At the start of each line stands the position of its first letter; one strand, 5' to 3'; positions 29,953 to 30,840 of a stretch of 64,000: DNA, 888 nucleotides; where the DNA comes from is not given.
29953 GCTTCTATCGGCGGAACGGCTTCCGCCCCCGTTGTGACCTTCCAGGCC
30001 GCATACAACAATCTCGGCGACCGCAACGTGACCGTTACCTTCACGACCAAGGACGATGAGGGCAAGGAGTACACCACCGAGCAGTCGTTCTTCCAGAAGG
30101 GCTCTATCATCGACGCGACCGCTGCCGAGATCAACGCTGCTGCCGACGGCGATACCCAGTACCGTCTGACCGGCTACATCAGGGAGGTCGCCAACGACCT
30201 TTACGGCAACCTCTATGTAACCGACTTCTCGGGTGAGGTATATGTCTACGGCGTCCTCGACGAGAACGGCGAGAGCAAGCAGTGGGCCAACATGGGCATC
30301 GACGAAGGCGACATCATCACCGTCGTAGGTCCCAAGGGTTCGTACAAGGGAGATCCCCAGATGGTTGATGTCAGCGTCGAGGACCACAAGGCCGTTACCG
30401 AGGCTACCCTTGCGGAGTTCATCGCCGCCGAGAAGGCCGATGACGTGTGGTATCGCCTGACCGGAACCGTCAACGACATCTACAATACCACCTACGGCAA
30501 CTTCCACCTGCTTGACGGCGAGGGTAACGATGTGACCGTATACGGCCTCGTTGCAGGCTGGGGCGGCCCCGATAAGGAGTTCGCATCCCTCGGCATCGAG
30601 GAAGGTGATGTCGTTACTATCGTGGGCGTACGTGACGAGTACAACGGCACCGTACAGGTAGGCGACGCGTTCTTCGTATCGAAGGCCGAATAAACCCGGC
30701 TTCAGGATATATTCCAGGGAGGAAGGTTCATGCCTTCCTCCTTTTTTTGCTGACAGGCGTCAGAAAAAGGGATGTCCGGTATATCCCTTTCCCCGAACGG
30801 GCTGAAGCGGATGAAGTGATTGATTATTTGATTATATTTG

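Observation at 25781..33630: Candidate extracellular DNA utilization locus: SusD-less TBDR, OB-fold lipoprotein and two surface nucleases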

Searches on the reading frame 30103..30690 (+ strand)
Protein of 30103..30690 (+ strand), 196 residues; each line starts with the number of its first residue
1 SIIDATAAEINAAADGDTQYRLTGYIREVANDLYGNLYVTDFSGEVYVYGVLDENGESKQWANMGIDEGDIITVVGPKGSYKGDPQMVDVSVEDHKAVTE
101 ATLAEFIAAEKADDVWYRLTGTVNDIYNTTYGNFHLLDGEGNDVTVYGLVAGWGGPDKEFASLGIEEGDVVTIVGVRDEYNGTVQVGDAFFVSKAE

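Call 77: search_solved_structures(query=A2, max_evalue=1, show_alignments=0)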
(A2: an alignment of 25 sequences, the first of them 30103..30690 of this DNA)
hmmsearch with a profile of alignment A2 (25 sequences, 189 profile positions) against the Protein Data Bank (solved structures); distinct sequences matched with E-value up to 1: 15.
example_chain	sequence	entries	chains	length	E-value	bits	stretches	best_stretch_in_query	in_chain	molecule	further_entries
8aas_B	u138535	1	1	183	0.0011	21.7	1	30-85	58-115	RPA32 subunit of the hetero-oligomeric complex involved in homologous recombination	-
8c5y_B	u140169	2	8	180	0.0012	21.7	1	30-85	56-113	RPA32 subunit of the hetero-oligomeric complex involved in homologous recombination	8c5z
9f26_C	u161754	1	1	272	0.0024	20.7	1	30-84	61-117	RPA32 subunit of the hetero-oligomeric complex involved in homologous recombination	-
8aaj_B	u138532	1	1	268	0.0026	20.6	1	30-84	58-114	RPA32 subunit of the hetero-oligomeric complex involved in homologous recombination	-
8oej_B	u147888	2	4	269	0.0026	20.6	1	30-84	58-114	RPA32 subunit of the hetero-oligomeric complex involved in homologous recombination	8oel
9h3f_A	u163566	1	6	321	0.084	15.7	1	37-121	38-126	3'-5' exoribonuclease YhaM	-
2k9g_A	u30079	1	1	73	0.18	14.5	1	39-70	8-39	SH3 domain-containing kinase-binding protein 1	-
2k6d_A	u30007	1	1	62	0.21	14.3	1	40-70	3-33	SH3 domain-containing kinase-binding protein 1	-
1aok_A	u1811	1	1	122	0.27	14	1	134-152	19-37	VIPOXIN COMPLEX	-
1vpi_A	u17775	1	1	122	0.46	13.2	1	134-152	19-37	PHOSPHOLIPASE A2 INHIBITOR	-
2ydl_A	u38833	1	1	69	0.65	12.7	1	41-70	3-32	SH3 DOMAIN-CONTAINING KINASE-BINDING PROTEIN 1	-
1bjj_A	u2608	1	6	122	0.67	12.7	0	138-153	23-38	AGKISTRODOTOXIN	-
1q5t_A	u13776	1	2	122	0.7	12.6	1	134-153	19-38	Phospholipase A2 inhibitor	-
2da9_A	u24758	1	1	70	0.85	12.4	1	41-70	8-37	SH3-domain kinase binding protein 1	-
1oqs_A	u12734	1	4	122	0.9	12.3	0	125-152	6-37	Phospholipase A2 RV-7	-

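Call 87: predict_structure(alignment_id=A2)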
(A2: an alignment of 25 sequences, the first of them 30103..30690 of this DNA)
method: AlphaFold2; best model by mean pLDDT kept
length: 196 residues; sequences in the alignment: 25
mean_pLDDT: 95.5   pTM: 0.88
mean pLDDT of the five models: 95.5, 95.0, 94.3, 94.2, 93.7
residues with pLDDT >= 90: 180; 70-90: 16; 50-70: 0; < 50: 0
segments of 3 or more residues with pLDDT < 50: none
pLDDT, mean of each block of 10 residues (from residue 1): 97 98 98 94 97 84 92 98 96 97 98 96 97 97 97 93 95 97 95 92
secondary structure, 60 per line:
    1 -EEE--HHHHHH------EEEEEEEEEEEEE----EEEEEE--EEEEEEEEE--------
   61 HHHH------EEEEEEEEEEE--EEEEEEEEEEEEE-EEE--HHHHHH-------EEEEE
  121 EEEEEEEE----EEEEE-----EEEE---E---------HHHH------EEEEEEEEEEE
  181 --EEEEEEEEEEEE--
elements in order: E2-4 H7-12 E19-31 E36-41 E44-52 H61-64 E71-81 E84-96 E98-100 H103-108 E116-128 E133-137 E143-146 H160-163 E170-180 E183-194

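Call 89: fold_search(model_id=the predicted structure, library=pdb)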
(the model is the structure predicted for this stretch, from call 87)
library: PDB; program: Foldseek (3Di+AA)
matches with E <= 10: 1119; with E <= 0.001: 20
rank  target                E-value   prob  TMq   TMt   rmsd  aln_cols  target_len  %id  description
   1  7cuh_A                1.0e-04  1.00  0.30  0.21  16.5       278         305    9  Crystal structure of fission yeast Pot1 and ssDNA (released 2021-08-25)
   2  1k8g_A                2.6e-04  0.99  0.29  0.22  15.3       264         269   10  Crystal Structure of the N-terminal domain of Oxytricha nova telomere end binding protein alpha subunit both uncomplex (released 2001-12-20)
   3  2ihf                  2.9e-04  0.99  0.28  0.27  16.9       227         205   17  Crystal structure of deletion mutant delta 228-252 R190A of the single-stranded DNA binding protein from Thermus aquatic (released 2007-01-02)
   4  1k8g_B                5.0e-04  0.99  0.32  0.24  14.8       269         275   12  Crystal Structure of the N-terminal domain of Oxytricha nova telomere end binding protein alpha subunit both uncomplex (released 2001-12-20)
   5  5zh2_B                5.9e-04  1.00  0.36  0.16   6.0       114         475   23  CRYSTAL STRUCTURE OF PfKRS WITH INHIBITOR CLADO-5 (released 2018-06-27)
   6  2ihe                  5.9e-04  0.98  0.28  0.26  16.7       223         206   17  Crystal structure of wild-type single-stranded DNA binding protein from Thermus aquaticus (released 2007-01-02)
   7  4dni                  5.9e-04  0.97  0.27  0.22  17.6       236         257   14  Structure of Editosome protein (released 2012-12-26)
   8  2cwa                  6.6e-04  0.99  0.30  0.29  15.9       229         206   14  Crystal Structure Of The Single-stranded DNA Binding Protein From Thermus Thermophilus HB8 (released 2005-12-17)
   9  8c5y_B                6.9e-04  1.00  0.34  0.36   5.2       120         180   16  RPA tetrameric supercomplex from Pyrococcus abyssi (released 2023-05-03)
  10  7zhh_A                6.9e-04  0.96  0.24  0.22  13.7       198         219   10  Complex structure of drosophila Unr CSD789 and a poly(A) RNA sequence (released 2022-12-07)
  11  6m0t_C                7.3e-04  1.00  0.37  0.16   5.9       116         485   22  Crystal Structure of Lysyl-tRNA Synthetase from Plasmodium falciparum complexed with L-lysine and Cladosporin derivati (released 2021-04-21)
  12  6agt_C                7.7e-04  1.00  0.37  0.16   5.8       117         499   22  Crystal structure of PfKRS complexed with chromone inhibitor (released 2019-03-13)
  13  2pqa_A                7.7e-04  1.00  0.35  0.52   4.3       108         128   15  Crystal Structure of Full-length Human RPA 14/32 Heterodimer (released 2007-11-13)
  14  6ka6_C                7.7e-04  1.00  0.35  0.15   6.1       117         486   22  Crystal structure of plasmodium lysyl-tRNA synthetase in complex with a cladosporin derivative 1 (released 2020-04-08)
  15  6ka6_A                7.7e-04  1.00  0.35  0.15   6.2       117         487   22  Crystal structure of plasmodium lysyl-tRNA synthetase in complex with a cladosporin derivative 1 (released 2020-04-08)
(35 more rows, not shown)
